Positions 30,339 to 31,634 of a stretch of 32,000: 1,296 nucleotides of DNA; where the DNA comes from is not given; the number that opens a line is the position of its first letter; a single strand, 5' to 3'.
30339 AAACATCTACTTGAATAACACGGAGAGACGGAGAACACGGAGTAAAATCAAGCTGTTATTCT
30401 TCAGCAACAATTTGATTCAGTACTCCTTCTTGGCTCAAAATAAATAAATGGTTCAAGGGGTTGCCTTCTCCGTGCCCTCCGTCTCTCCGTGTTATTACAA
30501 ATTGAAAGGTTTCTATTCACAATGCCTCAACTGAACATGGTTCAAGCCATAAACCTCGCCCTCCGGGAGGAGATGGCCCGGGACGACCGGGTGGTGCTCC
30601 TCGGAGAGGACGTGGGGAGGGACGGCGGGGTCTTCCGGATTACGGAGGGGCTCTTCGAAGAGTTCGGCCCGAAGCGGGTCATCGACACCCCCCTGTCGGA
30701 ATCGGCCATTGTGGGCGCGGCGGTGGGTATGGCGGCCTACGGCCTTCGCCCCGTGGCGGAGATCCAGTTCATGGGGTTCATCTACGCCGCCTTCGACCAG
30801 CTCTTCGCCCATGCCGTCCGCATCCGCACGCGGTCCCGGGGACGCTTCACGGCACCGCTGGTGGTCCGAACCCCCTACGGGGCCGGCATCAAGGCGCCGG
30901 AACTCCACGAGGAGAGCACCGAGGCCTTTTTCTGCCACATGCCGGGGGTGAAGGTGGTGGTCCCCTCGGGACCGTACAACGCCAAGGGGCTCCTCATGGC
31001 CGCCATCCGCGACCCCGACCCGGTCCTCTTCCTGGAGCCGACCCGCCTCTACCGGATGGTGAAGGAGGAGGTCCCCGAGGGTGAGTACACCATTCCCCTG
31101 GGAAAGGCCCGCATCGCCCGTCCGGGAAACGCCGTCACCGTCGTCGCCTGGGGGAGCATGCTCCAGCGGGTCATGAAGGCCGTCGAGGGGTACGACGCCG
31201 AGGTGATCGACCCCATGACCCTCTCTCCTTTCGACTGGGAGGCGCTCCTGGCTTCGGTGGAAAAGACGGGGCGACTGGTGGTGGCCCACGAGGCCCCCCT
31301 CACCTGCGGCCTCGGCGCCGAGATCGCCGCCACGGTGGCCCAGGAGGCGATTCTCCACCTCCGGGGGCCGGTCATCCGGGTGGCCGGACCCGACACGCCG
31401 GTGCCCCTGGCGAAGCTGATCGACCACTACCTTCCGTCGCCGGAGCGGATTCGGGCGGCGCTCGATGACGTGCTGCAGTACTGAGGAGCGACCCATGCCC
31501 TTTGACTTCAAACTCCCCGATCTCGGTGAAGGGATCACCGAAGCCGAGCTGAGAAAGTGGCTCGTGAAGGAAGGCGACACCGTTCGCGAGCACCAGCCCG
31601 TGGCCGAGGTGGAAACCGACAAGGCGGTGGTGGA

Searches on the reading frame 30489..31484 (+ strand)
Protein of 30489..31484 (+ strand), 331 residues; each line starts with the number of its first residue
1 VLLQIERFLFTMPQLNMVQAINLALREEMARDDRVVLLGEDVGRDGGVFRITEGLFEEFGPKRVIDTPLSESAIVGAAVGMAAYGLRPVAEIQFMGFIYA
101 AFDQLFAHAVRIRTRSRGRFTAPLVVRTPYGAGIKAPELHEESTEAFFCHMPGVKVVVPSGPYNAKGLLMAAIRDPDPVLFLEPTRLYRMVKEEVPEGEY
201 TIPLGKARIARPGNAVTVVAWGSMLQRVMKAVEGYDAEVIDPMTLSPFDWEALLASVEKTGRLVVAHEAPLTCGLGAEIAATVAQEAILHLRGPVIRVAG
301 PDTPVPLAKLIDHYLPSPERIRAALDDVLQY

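Call 63: search_protein_families(library=pfam, proteins=[window:30489-31484:+], max_evalue=0.0001)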
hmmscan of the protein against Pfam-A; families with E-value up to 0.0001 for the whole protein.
window:30489-31484:+ (331 aa): 2 families
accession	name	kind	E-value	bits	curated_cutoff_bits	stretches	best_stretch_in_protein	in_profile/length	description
PF02779.29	Transket_pyr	-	5.5e-44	150.3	27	1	15-189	3-173/174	Transketolase, pyrimidine binding domain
PF02780.25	Transketolase_C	-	3.7e-34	117.7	25.9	1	205-321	1-124/124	Transketolase, C-terminal domain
